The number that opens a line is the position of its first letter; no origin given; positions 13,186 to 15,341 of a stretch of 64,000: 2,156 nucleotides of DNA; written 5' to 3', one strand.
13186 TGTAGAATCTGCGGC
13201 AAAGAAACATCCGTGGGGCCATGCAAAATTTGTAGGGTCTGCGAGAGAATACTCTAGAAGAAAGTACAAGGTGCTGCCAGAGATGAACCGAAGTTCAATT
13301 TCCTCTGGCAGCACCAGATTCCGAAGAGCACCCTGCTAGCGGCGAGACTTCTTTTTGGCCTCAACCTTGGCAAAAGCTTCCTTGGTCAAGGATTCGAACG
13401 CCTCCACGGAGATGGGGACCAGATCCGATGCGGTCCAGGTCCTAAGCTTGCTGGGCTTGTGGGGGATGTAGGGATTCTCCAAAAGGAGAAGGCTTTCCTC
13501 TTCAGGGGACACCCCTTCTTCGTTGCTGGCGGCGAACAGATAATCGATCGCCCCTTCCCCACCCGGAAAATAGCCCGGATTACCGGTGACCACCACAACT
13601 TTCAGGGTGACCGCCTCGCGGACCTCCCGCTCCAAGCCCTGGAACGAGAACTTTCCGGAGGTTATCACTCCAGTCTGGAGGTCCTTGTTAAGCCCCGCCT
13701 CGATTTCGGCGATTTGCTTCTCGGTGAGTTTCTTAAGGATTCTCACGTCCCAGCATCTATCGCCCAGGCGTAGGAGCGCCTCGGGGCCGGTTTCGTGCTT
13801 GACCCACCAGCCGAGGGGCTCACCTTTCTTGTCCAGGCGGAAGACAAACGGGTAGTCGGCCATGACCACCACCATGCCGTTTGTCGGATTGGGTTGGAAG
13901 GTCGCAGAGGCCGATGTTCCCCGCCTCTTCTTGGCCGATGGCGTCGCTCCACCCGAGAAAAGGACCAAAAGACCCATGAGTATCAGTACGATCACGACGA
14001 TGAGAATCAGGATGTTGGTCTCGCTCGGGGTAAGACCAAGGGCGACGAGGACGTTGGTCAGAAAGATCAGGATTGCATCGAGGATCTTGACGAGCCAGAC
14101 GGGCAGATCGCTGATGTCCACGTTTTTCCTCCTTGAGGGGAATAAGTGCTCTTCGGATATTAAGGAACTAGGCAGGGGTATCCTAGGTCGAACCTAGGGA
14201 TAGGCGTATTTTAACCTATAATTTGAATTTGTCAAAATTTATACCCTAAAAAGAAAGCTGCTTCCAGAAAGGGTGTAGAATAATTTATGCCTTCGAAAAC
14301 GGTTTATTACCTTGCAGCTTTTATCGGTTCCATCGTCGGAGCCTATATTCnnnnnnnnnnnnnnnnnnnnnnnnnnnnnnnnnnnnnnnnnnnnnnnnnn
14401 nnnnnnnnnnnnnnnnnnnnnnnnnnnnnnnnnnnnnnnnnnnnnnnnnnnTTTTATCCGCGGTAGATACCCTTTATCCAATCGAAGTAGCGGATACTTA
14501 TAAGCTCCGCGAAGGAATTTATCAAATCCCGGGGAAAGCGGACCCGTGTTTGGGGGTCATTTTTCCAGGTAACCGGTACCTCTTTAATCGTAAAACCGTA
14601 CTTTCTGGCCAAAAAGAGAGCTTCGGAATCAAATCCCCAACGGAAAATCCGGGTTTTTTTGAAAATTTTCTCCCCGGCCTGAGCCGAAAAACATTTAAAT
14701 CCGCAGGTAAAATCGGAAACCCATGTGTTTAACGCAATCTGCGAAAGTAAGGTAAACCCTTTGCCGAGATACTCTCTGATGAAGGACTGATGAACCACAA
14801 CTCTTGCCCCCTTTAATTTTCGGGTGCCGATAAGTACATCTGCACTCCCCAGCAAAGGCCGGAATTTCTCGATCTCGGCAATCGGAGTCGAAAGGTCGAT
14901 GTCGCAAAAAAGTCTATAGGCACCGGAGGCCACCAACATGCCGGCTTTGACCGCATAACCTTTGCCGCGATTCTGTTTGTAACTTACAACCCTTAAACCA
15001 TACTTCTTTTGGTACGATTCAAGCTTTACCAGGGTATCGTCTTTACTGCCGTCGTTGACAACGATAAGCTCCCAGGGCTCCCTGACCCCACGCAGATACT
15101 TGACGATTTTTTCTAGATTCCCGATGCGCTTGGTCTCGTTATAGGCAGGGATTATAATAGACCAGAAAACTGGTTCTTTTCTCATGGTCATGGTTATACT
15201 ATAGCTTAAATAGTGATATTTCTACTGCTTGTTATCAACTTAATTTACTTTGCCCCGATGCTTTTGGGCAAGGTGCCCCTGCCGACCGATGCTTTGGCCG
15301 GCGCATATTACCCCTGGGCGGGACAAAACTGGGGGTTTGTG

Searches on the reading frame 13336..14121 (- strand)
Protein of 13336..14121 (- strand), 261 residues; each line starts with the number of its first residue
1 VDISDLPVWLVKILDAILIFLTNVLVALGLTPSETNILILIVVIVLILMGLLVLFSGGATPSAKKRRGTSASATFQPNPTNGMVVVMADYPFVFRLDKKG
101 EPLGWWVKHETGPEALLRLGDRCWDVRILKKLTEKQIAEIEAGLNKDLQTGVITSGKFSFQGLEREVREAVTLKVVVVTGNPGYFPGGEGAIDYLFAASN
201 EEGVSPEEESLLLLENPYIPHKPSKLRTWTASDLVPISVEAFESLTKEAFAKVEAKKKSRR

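Call 7: search_protein_families(library=pfam, proteins=[window:13336-14121:-], max_evalue=0.01)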
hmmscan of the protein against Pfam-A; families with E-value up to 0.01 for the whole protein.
window:13336-14121:- (261 aa): 0 families

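Call 8: search_protein_families(library=phrogs, proteins=[window:13336-14121:-], max_evalue=0.01)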
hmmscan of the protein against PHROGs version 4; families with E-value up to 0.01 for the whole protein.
window:13336-14121:- (261 aa): 0 families

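Call 9: find_homologous_proteins(query=window:13336-14121:-, max_evalue=0.001)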
Query window:13336-14121:- (261 aa): 7 proteins with E <= 0.001 among 2546 candidates.
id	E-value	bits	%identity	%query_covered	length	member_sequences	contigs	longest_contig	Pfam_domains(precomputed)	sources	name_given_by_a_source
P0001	1.4e-166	570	100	100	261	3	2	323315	-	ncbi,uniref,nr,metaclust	ncbi:hypothetical protein A2V61_00525 [Candidatus Woesebacteria bacterium RBG_19FT_COMBO_47_8]|unire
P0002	3.8e-140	484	85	98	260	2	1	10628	-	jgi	-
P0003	3.5e-129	448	79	100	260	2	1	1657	-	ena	-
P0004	6.4e-47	178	44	96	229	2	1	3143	-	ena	-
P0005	2.8e-45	173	43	97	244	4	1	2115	-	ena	-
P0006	2.0e-40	157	43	93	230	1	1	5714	-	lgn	-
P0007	2.7e-31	127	34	96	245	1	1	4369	-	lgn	-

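Call 10: find_encoding_contigs(protein=P0002, flank=10000, max_places=4)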
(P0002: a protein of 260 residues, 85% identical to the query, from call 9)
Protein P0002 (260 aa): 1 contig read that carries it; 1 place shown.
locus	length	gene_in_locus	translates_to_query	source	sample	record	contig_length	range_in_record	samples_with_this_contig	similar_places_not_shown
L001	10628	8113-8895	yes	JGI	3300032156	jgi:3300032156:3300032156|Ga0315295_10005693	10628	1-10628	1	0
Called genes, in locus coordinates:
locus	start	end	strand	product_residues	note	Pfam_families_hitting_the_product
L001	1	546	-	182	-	?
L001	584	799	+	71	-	-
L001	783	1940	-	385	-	-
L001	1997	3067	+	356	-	-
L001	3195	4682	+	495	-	-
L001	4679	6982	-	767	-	PF09586:YfhO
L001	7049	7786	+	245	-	PF00535:Glycos_transf_2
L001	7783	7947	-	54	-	-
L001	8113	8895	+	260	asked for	-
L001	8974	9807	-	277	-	-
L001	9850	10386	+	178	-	PF01988:VIT1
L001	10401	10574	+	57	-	-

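Call 11: find_encoding_contigs(protein=P0006, flank=10000, max_places=4)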
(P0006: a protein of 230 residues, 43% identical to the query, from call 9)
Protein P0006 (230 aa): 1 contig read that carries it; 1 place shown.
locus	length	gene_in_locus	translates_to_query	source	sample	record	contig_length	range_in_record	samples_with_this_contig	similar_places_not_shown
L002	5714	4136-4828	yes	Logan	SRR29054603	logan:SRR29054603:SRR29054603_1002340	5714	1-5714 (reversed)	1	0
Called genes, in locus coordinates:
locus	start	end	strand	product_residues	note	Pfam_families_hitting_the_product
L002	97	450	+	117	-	-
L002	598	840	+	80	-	-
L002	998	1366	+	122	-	-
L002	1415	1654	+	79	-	-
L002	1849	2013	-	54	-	-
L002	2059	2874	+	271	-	-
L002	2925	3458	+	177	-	-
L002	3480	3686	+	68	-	-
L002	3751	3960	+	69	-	PF04070:DUF378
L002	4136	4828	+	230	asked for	-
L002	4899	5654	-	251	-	-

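Call 12: find_encoding_contigs(protein=P0007, flank=10000, max_places=4)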
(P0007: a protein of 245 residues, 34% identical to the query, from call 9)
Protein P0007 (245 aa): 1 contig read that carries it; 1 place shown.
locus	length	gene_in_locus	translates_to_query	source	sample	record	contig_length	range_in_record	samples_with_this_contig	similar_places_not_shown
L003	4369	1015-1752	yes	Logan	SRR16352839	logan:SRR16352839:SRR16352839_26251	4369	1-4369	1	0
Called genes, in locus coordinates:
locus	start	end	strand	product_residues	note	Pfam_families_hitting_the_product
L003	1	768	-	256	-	?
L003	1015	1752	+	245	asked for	-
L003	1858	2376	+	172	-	PF01988:VIT1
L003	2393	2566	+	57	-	-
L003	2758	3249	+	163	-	PF10099:RskA_C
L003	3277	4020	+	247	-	PF02535:Zip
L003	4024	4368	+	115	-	?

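Call 13: find_encoding_contigs(protein=P0004, flank=10000, max_places=4)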
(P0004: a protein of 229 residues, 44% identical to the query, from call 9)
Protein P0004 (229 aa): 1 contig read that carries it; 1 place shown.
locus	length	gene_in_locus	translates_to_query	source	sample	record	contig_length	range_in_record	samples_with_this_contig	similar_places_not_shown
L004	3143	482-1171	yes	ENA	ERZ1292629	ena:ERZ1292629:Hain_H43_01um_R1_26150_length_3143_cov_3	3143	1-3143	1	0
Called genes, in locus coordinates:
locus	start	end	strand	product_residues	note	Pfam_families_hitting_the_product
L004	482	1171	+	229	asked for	-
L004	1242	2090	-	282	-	-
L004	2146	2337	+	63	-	-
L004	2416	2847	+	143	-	PF13473:Cupredoxin_1, PF00127:Copper-bind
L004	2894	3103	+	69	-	-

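Call 15: find_encoding_contigs(protein=P0005, flank=10000, max_places=3)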
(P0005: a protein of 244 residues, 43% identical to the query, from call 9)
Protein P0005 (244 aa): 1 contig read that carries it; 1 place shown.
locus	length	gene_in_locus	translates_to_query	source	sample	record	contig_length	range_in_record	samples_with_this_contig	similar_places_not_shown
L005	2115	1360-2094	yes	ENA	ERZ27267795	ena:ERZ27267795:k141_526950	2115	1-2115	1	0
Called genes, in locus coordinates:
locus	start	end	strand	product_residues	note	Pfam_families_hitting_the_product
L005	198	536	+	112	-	-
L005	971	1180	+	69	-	PF04070:DUF378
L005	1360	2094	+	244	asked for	-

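Call 16: find_encoding_contigs(protein=P0003, flank=10000, max_places=3)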
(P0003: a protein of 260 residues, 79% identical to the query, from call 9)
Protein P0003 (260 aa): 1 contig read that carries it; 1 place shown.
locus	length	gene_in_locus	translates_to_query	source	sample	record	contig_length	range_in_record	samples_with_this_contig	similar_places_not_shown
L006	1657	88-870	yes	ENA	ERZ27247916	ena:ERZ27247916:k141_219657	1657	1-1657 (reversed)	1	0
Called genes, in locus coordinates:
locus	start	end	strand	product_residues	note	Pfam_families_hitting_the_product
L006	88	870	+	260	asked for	-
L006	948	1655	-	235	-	?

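Call 35: search_protein_representatives(alignment_id=A1)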
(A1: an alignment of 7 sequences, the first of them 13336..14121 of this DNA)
Query: 7 sequences, 249 profile positions. Proteins with E-value up to 0.001 (for the whole library): 15; up to 1e-10: 12; up to 1e-30: 6. The best 15 are listed.
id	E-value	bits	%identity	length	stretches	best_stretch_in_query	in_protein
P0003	6.3e-122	422.0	-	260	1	1-248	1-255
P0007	7.9e-104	362.7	-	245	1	1-248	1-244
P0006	2.0e-100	351.6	-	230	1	5-247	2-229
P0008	4.6e-61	222.7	-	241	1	13-243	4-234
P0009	5.4e-45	170.0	-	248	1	9-242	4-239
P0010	7.1e-41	156.5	-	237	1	12-247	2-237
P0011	1.3e-17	80.3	-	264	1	17-245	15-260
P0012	1.2e-16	77.2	-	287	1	6-243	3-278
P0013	4.0e-16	75.4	-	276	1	6-245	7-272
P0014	4.4e-15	72.0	-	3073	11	182-227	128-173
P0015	1.9e-14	69.9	-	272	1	35-240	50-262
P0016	5.1e-12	62.0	-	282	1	5-235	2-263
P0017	5.0e-08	48.9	-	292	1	40-246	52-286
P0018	1.6e-07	47.3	-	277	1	26-236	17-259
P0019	3.4e-05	39.6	-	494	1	41-191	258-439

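Call 42: search_solved_structures(query=A4, max_evalue=1)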
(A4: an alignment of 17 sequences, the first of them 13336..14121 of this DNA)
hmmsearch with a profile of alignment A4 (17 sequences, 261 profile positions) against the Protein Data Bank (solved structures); distinct sequences matched with E-value up to 1: 2.
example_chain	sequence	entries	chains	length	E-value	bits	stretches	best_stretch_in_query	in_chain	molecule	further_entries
6m6z_A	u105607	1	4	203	0.06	16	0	32-66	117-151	TMH4C4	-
2k4k_A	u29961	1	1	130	0.28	13.8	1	120-166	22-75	General stress protein 13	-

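Call 50: predict_structure(alignment_id=A4)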
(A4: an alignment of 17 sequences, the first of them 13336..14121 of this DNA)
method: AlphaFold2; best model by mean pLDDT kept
length: 261 residues; sequences in the alignment: 17
mean_pLDDT: 82.1   pTM: 0.63
mean pLDDT of the five models: 82.1, 82.0, 81.3, 79.2, 78.7
residues with pLDDT >= 90: 116; 70-90: 94; 50-70: 32; < 50: 19
segments of 3 or more residues with pLDDT < 50: 57-74
pLDDT, mean of each block of 10 residues (from residue 1): 72 87 86 85 88 58 36 50 64 94 95 94 95 93 87 88 92 93 86 91 66 91 75 96 96 80 54
secondary structure, 60 per line:
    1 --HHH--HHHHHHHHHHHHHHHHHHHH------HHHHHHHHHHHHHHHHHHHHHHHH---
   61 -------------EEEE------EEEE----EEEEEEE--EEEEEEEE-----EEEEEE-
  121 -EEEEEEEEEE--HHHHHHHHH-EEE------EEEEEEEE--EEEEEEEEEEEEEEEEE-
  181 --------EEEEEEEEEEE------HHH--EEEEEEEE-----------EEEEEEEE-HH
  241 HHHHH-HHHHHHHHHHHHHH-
elements in order: H8-27 H34-57 E74-77 E84-87 E92-98 E101-108 E114-119 E122-131 H134-142 E144-146 E153-160 E163-179 E189-199 E211-218 E230-237 H239-245 H247-260

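Call 54: fold_search(model_id=the predicted structure, library=pdb)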
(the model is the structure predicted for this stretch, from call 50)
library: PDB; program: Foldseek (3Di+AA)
matches with E <= 10: 775; with E <= 0.001: 0
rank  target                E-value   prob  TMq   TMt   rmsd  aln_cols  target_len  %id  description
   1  1xuv_A                8.0e-02  0.15  0.14  0.18  17.8       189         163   12  X-Ray Crystal Structure of Protein MM0500 from Methanosarcina mazei. Northeast Structural Genomics Consortium Target M (released 2004-11-23)
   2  5h7z_B                2.2e-01  0.09  0.12  0.11  20.5       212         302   10  Apo structure of immunity protein TplEi of T6SS from Pseudomonas aeruginosa (released 2017-10-04)
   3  6i4y_B                2.3e-01  0.10  0.12  0.16  16.7       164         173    9  X-ray structure of the human mitochondrial PRELID3b-TRIAP1 complex (released 2019-03-20)
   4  3qzo_D                2.3e-01  0.09  0.14  0.21  14.0       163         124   12  Staphylococcus aureus IsdA NEAT domain in complex with heme, reduced crystal (released 2011-08-31)
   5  6i3y_F                2.5e-01  0.09  0.13  0.17  17.6       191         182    8  Crystal structure of the human mitochondrial PRELID1K58V-TRIAP1 complex with PS (released 2019-03-20)
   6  3qzm_B                3.0e-01  0.09  0.14  0.21  13.2       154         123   10  Staphylococcus aureus IsdA NEAT domain H83A variant in complex with heme (released 2011-08-31)
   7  3n91                  3.0e-01  0.09  0.13  0.12  15.5       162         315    9  Crystal structure of a STRUCTURAL GENOMICS, UNKNOWN FUNCTION (BACOVA_03430) from Bacteroides ovatus at 2.40 A resolution (released 2010-07-28)
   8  3pu2_C                3.2e-01  0.12  0.15  0.21  16.0       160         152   16  Crystal Structure of the Q3J4M4_RHOS4 protein from Rhodobacter sphaeroides. Northeast Structural Genomics Consortium T (released 2010-12-15)
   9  2jmm_MODEL_1_A        3.4e-01  0.11  0.17  0.24  14.8       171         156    8  NMR solution structure of a minimal transmembrane beta-barrel platform protein (released 2007-07-03)
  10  7pnk_O                3.9e-01  0.04  0.11  0.12  22.3       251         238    8  Unstacked compact Dunaliella PSII (released 2022-08-17)
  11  2erv_B                4.3e-01  0.20  0.20  0.31  11.5       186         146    8  Crystal structure of the outer membrane enzyme PagL (released 2006-04-11)
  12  2erv_A                4.3e-01  0.20  0.20  0.31  11.8       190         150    9  Crystal structure of the outer membrane enzyme PagL (released 2006-04-11)
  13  6sta_B                4.3e-01  0.10  0.11  0.16  16.2       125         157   10  Crystal structure of the strawberry pathogenesis-related 10 (PR-10) Fra a 1.02 protein, E46A D48A mutant (released 2019-12-18)
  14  9is4_O                5.3e-01  0.06  0.14  0.16  16.3       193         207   10  Cryo-EM structure of a TEF30-associated intermediate C2S-type PSII-LHCII supercomplex from Chlamydomonas reinhardtii (released 2025-05-21)
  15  1qwm_A                5.9e-01  0.13  0.19  0.11  23.4       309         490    8  Structure of Helicobacter pylori catalase with formic acid bound (released 2004-03-30)
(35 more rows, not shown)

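Call 66: search_protein_families(library=ncbifam, proteins=[window:13336-14121:-, L003:1-768:-], max_evalue=0.01)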
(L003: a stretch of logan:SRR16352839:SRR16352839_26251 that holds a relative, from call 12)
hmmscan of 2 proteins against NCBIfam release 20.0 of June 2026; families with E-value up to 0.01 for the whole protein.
window:13336-14121:- (261 aa): 1 family
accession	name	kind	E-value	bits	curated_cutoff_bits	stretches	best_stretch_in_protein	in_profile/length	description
NF007594.0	PRK10238.1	equivalog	0.00043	19.3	848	1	19-94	140-213/456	aromatic amino acid transporter AroP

L003:1-768:- (256 aa): 0 families

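Call 67: search_protein_families(library=padloc, proteins=[window:13336-14121:-], max_evalue=0.01)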
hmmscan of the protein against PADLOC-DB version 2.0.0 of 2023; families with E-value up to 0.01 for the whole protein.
window:13336-14121:- (261 aa): 0 families

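Call 78: find_homologous_proteins(query=A4, max_evalue=0.001)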
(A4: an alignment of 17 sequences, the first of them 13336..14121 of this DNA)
Query A4 (17 sequences) (261 aa, profile of the alignment): 7 proteins with E <= 0.001 among 8000 candidates.
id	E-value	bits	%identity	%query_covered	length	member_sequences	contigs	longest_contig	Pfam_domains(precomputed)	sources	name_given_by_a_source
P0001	2.5e-91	324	100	100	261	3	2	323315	-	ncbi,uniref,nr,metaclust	ncbi:hypothetical protein A2V61_00525 [Candidatus Woesebacteria bacterium RBG_19FT_COMBO_47_8]|unire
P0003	3.0e-91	324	79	100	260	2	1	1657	-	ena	-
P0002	5.0e-90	320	85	98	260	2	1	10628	-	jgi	-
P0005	2.2e-85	304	43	97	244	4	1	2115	-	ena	-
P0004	1.1e-81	292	44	96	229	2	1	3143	-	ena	-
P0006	2.8e-78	281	43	93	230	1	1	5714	-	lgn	-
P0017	9.0e-76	273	24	65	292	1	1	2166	-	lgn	-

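Call 79: find_encoding_contigs(protein=P0017, flank=10000, max_places=3)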
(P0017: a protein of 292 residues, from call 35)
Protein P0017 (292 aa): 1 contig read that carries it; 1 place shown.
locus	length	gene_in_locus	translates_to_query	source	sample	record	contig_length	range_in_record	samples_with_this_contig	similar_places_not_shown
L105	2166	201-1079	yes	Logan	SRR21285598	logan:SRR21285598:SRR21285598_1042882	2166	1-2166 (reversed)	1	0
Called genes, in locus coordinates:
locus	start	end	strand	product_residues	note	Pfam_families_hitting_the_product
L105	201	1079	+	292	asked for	-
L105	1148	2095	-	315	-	-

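Call 80: find_encoding_contigs(protein=P0008, flank=10000, max_places=3)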
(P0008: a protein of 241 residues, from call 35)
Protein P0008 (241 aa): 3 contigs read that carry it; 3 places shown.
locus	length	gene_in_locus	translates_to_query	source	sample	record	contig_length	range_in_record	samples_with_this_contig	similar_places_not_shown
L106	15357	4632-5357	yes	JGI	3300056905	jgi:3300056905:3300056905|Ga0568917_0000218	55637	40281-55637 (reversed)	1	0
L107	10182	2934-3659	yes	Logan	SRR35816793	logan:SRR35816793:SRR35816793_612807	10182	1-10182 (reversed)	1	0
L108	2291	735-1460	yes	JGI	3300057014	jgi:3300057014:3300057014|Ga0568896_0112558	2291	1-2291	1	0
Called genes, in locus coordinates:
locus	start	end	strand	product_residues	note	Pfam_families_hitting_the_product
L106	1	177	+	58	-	?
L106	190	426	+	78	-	-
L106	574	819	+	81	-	PF17253:DUF5320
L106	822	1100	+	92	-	PF02001:DUF134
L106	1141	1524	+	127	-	-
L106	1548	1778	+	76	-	-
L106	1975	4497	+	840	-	PF00690:Cation_ATPase_N, PF00122:E1-E2_ATPase, PF00702:Hydrolase, PF13246:Cation_ATPase, PF00689:Cation_ATPase_C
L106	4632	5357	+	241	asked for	-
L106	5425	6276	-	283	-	-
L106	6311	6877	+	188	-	PF01988:VIT1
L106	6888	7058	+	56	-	-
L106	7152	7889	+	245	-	-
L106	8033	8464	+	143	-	PF13473:Cupredoxin_1, PF00127:Copper-bind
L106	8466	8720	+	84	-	PF00462:Glutaredoxin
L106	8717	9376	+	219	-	PF00121:TIM, PF00977:His_biosynth (faint), PF05690:ThiG (weak)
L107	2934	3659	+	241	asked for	-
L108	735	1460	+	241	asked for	-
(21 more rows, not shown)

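Call 91: fold_search(model_id=the predicted structure, library=viral)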
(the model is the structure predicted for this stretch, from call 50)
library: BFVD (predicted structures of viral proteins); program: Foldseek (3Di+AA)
matches with E <= 10: 575; with E <= 0.001: 0
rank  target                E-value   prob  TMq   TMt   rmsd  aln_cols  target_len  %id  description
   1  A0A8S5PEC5            5.4e-02  0.21  0.12  0.15  20.3       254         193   12  Glycine rich protein family [Siphoviridae sp. ct0UO21]
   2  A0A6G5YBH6            6.7e-02  0.14  0.11  0.10  28.5       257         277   16  (no name in the UniProt tables at hand)
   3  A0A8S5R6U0            6.7e-02  0.09  0.12  0.08  17.4       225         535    8  Tailspike protein [virus sp. ctxZT69]
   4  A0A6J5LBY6            7.8e-02  0.23  0.19  0.23  21.1       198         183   11  Outer membrane protein beta-barrel [uncultured Caudovirales phage]
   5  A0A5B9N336            1.1e-01  0.09  0.11  0.06  30.5       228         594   12  Long tail fiber protein Gp37 [Shigella phage JK38]
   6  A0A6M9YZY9            1.3e-01  0.12  0.14  0.17  21.2       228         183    9  (no name in the UniProt tables at hand)
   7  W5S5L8                1.8e-01  0.13  0.17  0.17  19.5       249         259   10  Uncharacterized protein [Pithovirus sibericum]
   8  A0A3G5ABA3            2.1e-01  0.08  0.12  0.14  17.0       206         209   10  Uncharacterized protein [Hyperionvirus sp.]
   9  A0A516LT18            2.3e-01  0.09  0.11  0.05  14.2       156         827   13  (no name in the UniProt tables at hand)
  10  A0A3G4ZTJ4            2.4e-01  0.11  0.15  0.13  18.3       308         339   10  Uncharacterized protein [Dasosvirus sp.]
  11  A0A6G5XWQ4            2.4e-01  0.07  0.12  0.11  18.4       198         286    9  (no name in the UniProt tables at hand)
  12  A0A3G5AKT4            2.5e-01  0.16  0.13  0.25  15.3       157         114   11  Uncharacterized protein [Sylvanvirus sp.]
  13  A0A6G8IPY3            2.7e-01  0.06  0.11  0.08  25.9       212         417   10  (no name in the UniProt tables at hand)
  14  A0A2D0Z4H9            2.8e-01  0.08  0.12  0.17  14.7       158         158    8  Single stranded DNA-binding protein [Vibrio phage JSF9]
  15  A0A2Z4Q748            2.8e-01  0.06  0.12  0.06  17.0       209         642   10  (no name in the UniProt tables at hand)
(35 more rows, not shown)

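Call 98: search_protein_families(library=pfam, alignment_id=A4, max_evalue=0.01)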
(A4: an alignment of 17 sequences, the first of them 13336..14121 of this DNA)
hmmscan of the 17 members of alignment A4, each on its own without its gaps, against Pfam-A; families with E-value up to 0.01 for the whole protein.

A. member 1, window:13336-14121:- (261 aa): 0 families

B. families by the number of members that match (of 17 scanned): 0 families

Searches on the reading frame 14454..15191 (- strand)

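Call 7: search_protein_families(library=pfam, proteins=[window:14454-15191:-], max_evalue=0.01)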
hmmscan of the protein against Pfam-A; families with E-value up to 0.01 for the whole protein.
window:14454-15191:- (245 aa): 3 families
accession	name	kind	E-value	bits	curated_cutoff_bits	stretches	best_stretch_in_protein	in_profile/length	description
PF00535.33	Glycos_transf_2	-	7e-21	75.3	23.3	1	11-175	1-166/168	Glycosyl transferase family 2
PF10111.15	Glyco_tranf_2_2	-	5.3e-05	23.3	27.3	1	11-109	1-101/276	Glycosyltransferase like family 2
PF13641.12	Glyco_tranf_2_3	-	0.0094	16.4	27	0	11-86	4-78/230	Glycosyltransferase like family 2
